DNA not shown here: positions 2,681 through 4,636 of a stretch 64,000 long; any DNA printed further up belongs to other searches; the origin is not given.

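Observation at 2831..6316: Tandem paralogous secreted proteins with type-I dockerin modules and shared signal-anchor, in a genome with no obvious cohesin partner in the window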

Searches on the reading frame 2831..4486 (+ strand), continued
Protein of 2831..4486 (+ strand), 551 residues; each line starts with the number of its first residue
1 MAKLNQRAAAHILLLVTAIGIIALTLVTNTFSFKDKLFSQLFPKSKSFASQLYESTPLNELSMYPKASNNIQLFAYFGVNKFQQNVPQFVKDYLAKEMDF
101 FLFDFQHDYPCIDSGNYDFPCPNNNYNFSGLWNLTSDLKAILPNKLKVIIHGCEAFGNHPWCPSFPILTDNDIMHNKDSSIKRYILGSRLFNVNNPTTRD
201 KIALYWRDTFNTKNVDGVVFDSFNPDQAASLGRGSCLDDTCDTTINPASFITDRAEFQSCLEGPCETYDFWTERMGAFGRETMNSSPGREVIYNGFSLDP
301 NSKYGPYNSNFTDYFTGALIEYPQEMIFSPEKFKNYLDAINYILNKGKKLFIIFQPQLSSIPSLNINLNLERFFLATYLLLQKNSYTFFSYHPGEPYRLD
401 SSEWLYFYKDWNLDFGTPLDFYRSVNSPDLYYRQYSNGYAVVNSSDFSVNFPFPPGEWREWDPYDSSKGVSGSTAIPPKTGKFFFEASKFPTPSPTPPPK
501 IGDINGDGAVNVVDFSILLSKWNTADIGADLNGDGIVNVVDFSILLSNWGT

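Call 37: search_protein_families(library=pfam, alignment_id=A3, max_evalue=0.001)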
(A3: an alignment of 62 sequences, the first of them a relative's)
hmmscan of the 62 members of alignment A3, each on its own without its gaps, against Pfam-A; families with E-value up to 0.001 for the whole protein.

A. member 1, P0140 (528 aa): 2 families
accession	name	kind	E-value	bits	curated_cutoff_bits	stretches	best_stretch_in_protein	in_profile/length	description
PF00404.24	Dockerin_1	-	2.7e-08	34.3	22.9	1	478-522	1-52/57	Dockerin type I domain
PF00150.24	Cellulase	-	1.1e-05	25.5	23.5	1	196-423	24-264/272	Cellulase (glycosyl hydrolase family 5)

B. families by the number of members that match (of 62 scanned): 41 families (the first 25 are shown)
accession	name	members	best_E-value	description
PF00404.24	Dockerin_1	61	2e-98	Dockerin type I domain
PF00036.39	EF-hand_1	9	5.1e-43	EF hand domain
PF13202.12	EF-hand_5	6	4.1e-25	EF hand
PF13499.12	EF-hand_7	3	1.8e-46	EF-hand domain pair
PF17957.7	Big_7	3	2.9e-45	Bacterial Ig domain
PF03422.21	CBM_6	3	7.5e-25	Carbohydrate binding module (family 6)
PF13229.12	Beta_helix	3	3.1e-15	Right handed beta helix region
PF00150.24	Cellulase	3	2.1e-13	Cellulase (glycosyl hydrolase family 5)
PF05048.19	NosD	3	1.4e-09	Periplasmic copper-binding protein (NosD)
PF18099.7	CBM_35_2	3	7.9e-09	Carbohydrate binding module (family 35)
PF13517.12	FG-GAP_3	3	1.2e-07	FG-GAP-like repeat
PF13405.12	EF-hand_6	2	8.3e-52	EF-hand domain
PF02018.23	CBM_4_9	2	4.5e-09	Carbohydrate binding domain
PF19077.6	Big_13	2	2.1e-08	Bacterial Ig-like domain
PF00754.31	F5_F8_type_C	2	2.7e-07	F5/8 type C domain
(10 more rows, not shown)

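Call 39: predict_structure(alignment_id=A2)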
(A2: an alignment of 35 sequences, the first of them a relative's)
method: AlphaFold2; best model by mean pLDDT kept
length: 551 residues; sequences in the alignment: 35
mean_pLDDT: 84.9   pTM: 0.78
mean pLDDT of the five models: 84.9, 83.6, 83.2, 82.8, 82.4
residues with pLDDT >= 90: 307; 70-90: 144; 50-70: 69; < 50: 31
segments of 3 or more residues with pLDDT < 50: 41-47, 238-240, 245-256
pLDDT, mean of each block of 10 residues (from residue 1): 63 87 74 54 45 85 90 84 74 92 76 58 76 91 91 88 89 93 81 96 96 96 91 65 45 56 94 95 97 88 88 96 93 95 96 87 84 98 96 75 81 96 89 98 97 96 91 97 96 62 86 94 93 91 86 57
secondary structure, 60 per line:
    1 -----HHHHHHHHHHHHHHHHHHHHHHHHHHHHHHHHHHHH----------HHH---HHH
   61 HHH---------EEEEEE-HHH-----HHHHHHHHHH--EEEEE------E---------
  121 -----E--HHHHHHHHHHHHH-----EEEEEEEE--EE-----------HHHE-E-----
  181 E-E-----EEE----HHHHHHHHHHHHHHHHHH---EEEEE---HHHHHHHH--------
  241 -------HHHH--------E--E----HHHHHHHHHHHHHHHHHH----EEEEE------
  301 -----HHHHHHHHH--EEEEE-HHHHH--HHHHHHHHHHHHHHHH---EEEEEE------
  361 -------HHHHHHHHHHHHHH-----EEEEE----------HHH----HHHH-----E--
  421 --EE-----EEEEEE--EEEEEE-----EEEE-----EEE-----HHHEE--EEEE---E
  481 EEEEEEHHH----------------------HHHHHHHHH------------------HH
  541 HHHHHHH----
elements in order: H6-41 H58-63 E73-78 H88-97 E100-104 H129-141 E147-154 E189-191 H196-213 E217-221 H225-232 H248-251 H268-285 E290-294 H306-314 E317-321 H323-327 H330-345 E349-354 H368-381 E387-391 H409-412 E430-435 E438-443 E449-452 E458-460 E473-476 E480-486 H512-520 H539-547

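Call 56: search_solved_structures(query=A2, max_evalue=0.01, show_alignments=3)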
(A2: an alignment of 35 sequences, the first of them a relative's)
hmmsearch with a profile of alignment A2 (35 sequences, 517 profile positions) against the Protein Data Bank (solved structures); distinct sequences matched with E-value up to 0.01: 9.
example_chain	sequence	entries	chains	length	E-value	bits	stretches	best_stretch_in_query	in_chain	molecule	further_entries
9f9v_A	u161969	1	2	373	1.3e-22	83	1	18-375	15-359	Putative secreted protein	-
9nhf_A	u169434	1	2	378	2.5e-22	82.1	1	26-383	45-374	Glycosyl hydrolase-like family 15 (GHL15) protein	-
8rg5_A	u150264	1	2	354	6.6e-18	67.5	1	16-375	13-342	Glycoside-hydrolase family GH114 TIM-barrel domain-containing protein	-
8rg3_A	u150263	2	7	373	8.1e-18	67.2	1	16-375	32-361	Glycoside-hydrolase family GH114 TIM-barrel domain-containing protein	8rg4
9jom_A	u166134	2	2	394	3.3e-16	61.9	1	26-382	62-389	Glycoside-hydrolase family GH114 TIM-barrel domain-containing protein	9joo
9jos_A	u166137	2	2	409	3.4e-15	58.5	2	241-383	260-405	Glycoside-hydrolase family GH114 TIM-barrel domain-containing protein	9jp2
9jp3_A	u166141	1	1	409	3.7e-13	51.8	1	241-383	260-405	Glycoside-hydrolase family GH114 TIM-barrel domain-containing protein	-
8ya6_A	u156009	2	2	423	1.1e-10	43.7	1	303-376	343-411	endo-1,3-fucanase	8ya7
9u77_A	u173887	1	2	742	0.0072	17.8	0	104-171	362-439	1,4-alpha-glucan branching enzyme GlgB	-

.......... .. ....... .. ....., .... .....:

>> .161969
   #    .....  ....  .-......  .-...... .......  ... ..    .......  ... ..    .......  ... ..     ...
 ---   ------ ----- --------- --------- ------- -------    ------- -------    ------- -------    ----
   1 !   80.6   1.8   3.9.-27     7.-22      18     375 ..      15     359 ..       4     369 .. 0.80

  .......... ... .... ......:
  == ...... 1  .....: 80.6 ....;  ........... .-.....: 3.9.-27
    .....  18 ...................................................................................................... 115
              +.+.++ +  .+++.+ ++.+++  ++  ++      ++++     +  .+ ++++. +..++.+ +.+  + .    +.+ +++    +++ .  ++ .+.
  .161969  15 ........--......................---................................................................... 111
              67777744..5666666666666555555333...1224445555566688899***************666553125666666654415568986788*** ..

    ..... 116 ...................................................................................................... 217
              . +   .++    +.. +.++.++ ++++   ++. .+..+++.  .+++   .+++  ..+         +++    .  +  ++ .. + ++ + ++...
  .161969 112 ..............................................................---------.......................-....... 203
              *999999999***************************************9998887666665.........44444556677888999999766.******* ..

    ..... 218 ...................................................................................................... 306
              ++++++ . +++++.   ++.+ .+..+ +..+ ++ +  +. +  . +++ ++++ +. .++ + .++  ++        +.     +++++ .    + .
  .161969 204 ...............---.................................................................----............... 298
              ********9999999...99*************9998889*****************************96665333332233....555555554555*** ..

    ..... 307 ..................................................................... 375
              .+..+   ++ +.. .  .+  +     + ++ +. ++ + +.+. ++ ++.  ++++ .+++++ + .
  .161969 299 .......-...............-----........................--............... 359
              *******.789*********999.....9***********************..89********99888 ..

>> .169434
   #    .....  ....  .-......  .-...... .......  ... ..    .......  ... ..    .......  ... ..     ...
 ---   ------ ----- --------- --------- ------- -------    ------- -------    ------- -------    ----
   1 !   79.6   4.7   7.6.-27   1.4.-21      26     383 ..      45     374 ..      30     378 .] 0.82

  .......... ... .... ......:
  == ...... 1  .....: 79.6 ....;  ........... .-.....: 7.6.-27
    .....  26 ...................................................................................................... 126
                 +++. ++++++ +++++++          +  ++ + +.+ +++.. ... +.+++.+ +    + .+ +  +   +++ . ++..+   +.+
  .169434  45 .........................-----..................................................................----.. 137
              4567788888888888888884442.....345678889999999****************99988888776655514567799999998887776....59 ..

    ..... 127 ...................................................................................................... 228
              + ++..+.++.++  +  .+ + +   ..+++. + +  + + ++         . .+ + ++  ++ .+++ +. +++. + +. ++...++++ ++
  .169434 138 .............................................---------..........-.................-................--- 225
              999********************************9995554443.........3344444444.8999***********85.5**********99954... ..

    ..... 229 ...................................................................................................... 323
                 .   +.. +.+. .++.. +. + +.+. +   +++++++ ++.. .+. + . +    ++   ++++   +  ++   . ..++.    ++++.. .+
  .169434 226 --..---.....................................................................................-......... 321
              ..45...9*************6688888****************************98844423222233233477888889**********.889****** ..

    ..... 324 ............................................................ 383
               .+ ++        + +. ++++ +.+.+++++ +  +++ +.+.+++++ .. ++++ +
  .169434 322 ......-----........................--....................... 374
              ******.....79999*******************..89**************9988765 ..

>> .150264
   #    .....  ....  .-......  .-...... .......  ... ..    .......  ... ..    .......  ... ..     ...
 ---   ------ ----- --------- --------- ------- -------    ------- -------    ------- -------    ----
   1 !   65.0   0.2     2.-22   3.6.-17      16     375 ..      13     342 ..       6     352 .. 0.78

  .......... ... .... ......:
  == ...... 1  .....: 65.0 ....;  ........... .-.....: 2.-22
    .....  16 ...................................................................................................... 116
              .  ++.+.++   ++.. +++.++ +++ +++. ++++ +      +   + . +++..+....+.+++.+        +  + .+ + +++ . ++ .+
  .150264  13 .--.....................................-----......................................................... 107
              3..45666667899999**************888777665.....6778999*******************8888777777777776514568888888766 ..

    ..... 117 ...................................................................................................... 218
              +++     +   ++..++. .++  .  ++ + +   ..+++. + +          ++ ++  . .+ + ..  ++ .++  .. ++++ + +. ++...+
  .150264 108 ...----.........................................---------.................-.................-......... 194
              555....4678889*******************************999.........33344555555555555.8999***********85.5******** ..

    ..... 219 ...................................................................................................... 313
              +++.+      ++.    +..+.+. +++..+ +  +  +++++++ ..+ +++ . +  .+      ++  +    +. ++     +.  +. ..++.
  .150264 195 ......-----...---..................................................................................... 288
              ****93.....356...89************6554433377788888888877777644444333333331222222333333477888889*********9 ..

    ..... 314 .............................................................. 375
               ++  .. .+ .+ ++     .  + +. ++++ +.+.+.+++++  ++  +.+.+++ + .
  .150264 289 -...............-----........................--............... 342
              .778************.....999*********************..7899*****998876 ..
